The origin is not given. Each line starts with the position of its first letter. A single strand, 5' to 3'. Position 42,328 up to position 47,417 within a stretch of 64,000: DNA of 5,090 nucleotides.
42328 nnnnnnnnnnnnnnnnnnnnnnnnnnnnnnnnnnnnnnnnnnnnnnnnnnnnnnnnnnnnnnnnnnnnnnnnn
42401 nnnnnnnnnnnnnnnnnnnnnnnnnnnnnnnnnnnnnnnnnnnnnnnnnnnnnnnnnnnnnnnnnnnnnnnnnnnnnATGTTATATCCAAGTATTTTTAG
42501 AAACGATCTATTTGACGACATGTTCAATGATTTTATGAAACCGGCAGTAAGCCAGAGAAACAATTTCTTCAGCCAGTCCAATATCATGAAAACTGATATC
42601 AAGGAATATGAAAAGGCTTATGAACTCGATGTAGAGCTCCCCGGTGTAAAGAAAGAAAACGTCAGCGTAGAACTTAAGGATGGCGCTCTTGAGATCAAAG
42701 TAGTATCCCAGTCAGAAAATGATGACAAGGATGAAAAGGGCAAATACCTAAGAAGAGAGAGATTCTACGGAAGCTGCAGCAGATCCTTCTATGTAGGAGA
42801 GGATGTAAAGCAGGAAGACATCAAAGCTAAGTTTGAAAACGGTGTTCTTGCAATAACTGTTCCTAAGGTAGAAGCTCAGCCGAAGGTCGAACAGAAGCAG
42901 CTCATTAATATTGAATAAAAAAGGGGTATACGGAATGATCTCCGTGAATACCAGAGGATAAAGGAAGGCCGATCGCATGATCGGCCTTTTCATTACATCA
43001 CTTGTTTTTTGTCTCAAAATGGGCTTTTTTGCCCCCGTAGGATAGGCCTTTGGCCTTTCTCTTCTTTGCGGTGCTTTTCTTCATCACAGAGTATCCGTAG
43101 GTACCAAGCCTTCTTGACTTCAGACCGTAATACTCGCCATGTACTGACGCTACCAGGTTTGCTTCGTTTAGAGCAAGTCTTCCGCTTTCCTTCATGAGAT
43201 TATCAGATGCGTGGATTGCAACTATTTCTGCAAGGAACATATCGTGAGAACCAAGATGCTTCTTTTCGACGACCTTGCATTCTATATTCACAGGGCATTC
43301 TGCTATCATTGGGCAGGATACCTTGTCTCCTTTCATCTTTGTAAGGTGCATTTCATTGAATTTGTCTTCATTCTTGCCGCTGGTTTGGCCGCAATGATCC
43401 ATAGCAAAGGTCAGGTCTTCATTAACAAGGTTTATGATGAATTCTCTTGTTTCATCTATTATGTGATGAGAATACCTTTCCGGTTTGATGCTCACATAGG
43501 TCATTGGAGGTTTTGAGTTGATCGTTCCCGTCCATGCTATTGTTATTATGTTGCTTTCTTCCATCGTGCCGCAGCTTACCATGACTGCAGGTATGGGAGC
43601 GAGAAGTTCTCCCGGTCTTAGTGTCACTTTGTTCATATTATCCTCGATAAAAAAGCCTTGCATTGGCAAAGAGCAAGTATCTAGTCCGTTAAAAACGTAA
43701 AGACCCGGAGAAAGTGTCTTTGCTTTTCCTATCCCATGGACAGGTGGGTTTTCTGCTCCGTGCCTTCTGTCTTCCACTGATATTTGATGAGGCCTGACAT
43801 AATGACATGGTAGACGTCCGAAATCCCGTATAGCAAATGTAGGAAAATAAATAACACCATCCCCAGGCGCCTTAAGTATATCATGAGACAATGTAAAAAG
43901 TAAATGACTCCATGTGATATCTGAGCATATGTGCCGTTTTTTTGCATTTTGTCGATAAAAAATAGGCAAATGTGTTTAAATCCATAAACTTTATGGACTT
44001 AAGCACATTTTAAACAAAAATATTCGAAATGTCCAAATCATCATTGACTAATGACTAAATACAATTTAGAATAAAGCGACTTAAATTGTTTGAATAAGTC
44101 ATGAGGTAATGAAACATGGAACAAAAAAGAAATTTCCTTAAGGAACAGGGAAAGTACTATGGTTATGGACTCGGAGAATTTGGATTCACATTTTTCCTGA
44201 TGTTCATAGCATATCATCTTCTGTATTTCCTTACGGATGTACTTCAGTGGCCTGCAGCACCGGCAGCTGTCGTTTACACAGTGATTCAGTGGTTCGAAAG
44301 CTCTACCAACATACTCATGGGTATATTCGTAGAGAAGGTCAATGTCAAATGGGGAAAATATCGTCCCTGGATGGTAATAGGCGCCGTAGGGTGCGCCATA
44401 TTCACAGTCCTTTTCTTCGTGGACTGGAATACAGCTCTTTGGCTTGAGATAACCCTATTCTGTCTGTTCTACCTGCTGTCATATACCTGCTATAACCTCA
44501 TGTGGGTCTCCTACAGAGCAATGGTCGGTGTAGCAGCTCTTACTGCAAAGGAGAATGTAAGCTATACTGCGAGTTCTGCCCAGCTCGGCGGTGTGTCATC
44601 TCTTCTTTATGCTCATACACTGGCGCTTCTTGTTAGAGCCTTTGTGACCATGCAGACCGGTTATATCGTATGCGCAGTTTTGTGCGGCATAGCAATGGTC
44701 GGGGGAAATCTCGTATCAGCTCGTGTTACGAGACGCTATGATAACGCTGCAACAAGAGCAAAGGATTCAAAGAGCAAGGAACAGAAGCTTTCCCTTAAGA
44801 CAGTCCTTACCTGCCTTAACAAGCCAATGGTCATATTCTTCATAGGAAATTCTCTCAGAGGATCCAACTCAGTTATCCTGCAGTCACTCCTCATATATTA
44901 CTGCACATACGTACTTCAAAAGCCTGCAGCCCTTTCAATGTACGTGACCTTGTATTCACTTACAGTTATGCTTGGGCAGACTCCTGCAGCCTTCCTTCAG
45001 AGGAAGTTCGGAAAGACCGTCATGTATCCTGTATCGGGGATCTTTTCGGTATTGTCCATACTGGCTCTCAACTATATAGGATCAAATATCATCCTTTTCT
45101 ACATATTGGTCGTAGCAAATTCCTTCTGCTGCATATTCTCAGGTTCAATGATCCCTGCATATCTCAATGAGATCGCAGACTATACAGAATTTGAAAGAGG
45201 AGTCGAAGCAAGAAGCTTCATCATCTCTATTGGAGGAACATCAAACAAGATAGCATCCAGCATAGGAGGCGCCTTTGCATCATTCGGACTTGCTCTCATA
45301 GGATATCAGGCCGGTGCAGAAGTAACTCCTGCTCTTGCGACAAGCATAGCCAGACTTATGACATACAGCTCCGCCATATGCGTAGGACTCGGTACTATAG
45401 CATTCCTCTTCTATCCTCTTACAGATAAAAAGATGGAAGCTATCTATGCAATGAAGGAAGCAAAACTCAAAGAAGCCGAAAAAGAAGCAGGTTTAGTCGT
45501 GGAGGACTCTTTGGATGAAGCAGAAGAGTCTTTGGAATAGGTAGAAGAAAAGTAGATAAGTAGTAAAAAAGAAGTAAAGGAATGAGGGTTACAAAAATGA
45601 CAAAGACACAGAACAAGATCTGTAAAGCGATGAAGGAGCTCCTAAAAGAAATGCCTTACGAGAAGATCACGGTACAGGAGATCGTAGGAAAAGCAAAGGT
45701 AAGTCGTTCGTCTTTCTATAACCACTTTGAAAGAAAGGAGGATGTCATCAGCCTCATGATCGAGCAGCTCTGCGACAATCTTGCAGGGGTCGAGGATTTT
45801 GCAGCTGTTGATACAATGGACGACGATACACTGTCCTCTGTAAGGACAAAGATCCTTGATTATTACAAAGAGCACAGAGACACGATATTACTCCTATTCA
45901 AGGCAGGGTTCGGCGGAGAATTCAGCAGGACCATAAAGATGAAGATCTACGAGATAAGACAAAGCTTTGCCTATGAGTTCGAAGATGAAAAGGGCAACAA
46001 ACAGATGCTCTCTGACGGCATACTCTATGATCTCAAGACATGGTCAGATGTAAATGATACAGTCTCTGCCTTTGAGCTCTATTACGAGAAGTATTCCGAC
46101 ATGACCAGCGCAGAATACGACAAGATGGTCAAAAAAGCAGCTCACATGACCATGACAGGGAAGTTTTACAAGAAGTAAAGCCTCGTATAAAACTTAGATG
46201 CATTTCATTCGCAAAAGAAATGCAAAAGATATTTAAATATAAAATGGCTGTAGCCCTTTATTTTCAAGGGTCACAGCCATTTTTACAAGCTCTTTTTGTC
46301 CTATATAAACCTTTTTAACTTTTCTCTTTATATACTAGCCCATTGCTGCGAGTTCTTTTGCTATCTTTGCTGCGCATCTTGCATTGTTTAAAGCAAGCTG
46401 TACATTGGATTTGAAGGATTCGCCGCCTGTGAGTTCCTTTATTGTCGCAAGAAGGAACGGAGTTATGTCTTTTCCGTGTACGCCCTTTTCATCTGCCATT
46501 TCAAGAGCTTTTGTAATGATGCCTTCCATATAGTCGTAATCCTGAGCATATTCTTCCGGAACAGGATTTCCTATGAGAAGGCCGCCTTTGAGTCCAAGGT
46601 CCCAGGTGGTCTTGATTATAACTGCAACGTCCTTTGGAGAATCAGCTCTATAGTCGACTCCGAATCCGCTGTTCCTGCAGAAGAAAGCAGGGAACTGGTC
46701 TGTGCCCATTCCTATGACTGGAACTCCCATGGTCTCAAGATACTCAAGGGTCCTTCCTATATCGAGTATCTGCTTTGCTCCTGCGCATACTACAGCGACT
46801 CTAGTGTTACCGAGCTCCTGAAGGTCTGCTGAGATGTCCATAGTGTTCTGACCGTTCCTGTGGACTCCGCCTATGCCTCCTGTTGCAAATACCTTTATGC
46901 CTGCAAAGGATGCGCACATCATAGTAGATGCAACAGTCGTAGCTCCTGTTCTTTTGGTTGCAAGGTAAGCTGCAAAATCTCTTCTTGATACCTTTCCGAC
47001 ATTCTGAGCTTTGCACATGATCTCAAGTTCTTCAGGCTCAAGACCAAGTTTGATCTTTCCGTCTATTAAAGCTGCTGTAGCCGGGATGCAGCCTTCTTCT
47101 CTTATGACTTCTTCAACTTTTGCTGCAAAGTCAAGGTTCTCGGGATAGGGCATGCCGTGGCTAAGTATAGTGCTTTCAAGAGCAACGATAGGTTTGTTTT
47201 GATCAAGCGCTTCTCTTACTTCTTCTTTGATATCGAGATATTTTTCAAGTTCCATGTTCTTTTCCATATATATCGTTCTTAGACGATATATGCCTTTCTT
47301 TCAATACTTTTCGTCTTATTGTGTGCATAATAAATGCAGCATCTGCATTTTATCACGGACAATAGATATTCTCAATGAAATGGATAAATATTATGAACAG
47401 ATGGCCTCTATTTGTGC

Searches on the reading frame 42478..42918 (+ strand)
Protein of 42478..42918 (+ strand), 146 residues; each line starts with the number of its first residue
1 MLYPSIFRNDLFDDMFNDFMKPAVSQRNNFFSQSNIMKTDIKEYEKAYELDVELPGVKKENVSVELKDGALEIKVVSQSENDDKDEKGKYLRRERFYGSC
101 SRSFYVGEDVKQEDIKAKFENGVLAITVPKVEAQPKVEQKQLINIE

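Call 18: search_protein_families(library=pfam, proteins=[window:42478-42918:+], max_evalue=0.001)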
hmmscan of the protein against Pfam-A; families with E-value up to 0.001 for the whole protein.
window:42478-42918:+ (146 aa): 2 families
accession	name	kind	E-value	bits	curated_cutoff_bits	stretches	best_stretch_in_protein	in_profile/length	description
PF00011.27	HSP20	-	4.6e-22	78.5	20.8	1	40-145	1-101/102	Hsp20/alpha crystallin family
PF17886.7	ArsA_HSP20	-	1.4e-05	25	22.5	1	46-127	2-62/63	HSP20-like domain found in ArsA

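Call 80: find_encoding_contigs(protein=window:42478-42918:+, flank=10000, max_places=4)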
Protein window:42478-42918:+ (146 aa): no gene with exactly this product is on record in the collection.

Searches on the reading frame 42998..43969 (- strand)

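Call 18: search_protein_families(library=pfam, proteins=[window:42998-43969:-], max_evalue=0.001)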
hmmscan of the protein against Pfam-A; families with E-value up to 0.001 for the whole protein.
window:42998-43969:- (323 aa): 1 family
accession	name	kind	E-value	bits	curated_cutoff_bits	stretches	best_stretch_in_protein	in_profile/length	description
PF01613.24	Flavin_Reduct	-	8.2e-29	101.1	27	1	127-258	7-137/153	Flavin reductase like domain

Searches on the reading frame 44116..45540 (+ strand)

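Call 18: search_protein_families(library=pfam, proteins=[window:44116-45540:+], max_evalue=0.001)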
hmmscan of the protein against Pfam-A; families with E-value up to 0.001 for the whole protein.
window:44116-45540:+ (474 aa): 2 families
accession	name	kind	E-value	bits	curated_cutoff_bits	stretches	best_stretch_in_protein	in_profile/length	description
PF13347.12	MFS_2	-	1.1e-56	192.7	27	1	16-437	1-427/427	MFS/sugar transport protein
PF07690.21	MFS_1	-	6.8e-13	48.7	33.4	2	242-445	2-184/347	Major Facilitator Superfamily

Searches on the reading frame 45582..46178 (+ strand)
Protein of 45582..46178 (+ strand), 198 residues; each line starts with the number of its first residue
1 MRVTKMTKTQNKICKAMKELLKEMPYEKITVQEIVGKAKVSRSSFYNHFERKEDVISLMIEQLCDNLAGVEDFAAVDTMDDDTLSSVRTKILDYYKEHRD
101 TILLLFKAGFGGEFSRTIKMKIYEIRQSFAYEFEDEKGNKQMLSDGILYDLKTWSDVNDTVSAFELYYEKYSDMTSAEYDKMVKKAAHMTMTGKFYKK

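Call 71: search_protein_families(library=pfam, proteins=[window:45582-46178:+], max_evalue=0.0001)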
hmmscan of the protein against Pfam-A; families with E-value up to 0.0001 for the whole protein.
window:45582-46178:+ (198 aa): 1 family
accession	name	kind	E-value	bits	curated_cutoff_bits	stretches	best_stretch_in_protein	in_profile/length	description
PF00440.29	TetR_N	-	6.6e-08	32.7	24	1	15-56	3-44/47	Bacterial regulatory proteins, tetR family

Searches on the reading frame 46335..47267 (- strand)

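Call 71: search_protein_families(library=pfam, proteins=[window:46335-47267:-], max_evalue=0.0001)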
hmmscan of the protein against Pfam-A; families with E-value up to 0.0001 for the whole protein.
window:46335-47267:- (310 aa): 1 family
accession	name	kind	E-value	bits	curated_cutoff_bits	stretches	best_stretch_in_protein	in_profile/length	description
PF04227.17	Indigoidine_A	-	2.5e-130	434.5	25.2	1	16-305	1-291/291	Indigoidine synthase A like protein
